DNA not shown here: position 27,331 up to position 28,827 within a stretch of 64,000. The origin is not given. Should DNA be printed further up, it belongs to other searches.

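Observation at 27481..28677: Glutamyl-tRNA synthetase reduced to its catalytic core (no anticodon-binding domain)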

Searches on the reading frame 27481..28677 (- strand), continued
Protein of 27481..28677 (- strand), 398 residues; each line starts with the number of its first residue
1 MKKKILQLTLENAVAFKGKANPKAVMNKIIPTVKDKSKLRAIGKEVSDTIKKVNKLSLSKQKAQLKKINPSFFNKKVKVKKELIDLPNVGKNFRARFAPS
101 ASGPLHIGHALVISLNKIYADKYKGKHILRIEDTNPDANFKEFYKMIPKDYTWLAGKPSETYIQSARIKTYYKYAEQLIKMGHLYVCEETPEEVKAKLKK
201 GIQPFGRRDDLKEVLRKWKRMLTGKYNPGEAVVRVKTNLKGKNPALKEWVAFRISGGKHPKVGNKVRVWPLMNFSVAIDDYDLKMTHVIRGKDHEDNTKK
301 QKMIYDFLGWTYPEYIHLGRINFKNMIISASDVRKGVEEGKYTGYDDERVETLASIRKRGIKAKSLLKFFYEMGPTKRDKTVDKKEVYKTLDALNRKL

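Call 64: find_related_loci(query=A4, collection=metagenome_contigs, flank=10000)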
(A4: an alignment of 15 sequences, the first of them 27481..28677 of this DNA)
Query A4 (398 aa) in metagenome_contigs; peptide patterns used: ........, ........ (x = any residue, [..] = any of these).
600 stretches matched a pattern (row limit reached: there are more); 161 encode a relative of the query (tblastn E <= 1e-3); the best 80 are kept; 80 distinct loci.
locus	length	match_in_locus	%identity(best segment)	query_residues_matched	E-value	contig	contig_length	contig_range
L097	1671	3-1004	93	65-398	0e+0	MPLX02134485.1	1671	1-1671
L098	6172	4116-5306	44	1-396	2e-105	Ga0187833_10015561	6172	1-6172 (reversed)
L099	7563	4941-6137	42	1-398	2e-104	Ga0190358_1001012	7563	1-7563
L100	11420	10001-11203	43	1-398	2e-103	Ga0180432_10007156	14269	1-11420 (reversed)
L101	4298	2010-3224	44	1-398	3e-103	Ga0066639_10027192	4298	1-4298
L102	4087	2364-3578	43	1-398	7e-103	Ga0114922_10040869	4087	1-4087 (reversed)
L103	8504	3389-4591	42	1-398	4e-101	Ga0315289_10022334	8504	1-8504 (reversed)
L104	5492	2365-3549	43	1-396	1e-100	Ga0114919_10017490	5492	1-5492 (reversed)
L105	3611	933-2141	43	1-398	2e-101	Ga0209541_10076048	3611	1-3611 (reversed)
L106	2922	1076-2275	41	1-398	4e-102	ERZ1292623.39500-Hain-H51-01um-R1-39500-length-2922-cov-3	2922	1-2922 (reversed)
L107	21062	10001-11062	45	46-398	4e-99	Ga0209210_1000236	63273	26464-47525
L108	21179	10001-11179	43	1-398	3e-98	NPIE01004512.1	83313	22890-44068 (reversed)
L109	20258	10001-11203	43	1-398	3e-98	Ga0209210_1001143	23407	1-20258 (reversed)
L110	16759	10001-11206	42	1-398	8e-98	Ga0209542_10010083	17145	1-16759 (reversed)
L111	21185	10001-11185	43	5-398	8e-98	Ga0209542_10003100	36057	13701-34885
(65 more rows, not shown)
